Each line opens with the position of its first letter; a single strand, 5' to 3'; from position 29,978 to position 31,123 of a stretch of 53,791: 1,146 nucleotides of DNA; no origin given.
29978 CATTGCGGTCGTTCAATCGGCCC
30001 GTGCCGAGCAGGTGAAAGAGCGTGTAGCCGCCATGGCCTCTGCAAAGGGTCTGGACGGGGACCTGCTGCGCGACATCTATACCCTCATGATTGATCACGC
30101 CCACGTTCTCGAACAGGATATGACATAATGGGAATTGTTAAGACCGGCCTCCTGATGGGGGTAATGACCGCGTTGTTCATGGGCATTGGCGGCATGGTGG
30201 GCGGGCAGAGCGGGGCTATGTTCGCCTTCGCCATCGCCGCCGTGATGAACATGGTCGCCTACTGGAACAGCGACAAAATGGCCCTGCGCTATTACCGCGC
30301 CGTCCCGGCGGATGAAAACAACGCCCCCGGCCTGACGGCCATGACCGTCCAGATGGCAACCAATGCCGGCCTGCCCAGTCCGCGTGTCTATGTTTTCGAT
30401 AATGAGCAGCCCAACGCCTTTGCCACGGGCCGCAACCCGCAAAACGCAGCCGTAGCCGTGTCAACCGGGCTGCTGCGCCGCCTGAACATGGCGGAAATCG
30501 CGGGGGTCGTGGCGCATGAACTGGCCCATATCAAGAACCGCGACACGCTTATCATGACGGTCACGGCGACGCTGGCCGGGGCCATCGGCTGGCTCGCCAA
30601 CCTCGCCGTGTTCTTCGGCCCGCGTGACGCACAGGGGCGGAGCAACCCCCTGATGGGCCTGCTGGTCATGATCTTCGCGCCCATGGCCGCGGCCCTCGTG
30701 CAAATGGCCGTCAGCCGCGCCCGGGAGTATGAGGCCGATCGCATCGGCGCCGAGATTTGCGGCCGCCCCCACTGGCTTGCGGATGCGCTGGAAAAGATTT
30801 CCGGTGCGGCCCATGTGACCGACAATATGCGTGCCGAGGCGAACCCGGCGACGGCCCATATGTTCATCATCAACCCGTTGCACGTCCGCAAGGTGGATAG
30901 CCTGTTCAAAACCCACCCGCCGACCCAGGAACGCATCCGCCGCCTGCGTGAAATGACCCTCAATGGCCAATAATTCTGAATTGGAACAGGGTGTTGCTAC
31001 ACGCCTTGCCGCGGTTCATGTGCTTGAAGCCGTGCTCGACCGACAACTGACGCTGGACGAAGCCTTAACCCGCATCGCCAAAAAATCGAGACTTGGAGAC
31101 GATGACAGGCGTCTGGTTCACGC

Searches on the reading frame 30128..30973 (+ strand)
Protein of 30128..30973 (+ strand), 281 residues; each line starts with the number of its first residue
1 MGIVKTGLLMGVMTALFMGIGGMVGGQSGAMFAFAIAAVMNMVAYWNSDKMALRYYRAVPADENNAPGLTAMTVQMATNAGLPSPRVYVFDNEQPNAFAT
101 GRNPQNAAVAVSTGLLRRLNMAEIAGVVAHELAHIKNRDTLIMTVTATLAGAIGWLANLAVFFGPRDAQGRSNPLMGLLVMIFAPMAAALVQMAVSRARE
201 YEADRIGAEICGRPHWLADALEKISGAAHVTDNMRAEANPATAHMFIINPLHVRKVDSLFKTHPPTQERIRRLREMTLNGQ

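Call 12: search_protein_families(library=pfam, proteins=[window:30128-30973:+], max_evalue=0.001)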
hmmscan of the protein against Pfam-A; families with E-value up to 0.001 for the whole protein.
window:30128-30973:+ (281 aa): 2 families
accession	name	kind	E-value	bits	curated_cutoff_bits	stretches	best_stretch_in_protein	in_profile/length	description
PF01435.24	Peptidase_M48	-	9.6e-38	130.3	20.3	1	67-276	5-185/186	Peptidase family M48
PF05569.17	Peptidase_M56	-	0.00011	22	31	1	109-156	178-224/296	BlaR1 peptidase M56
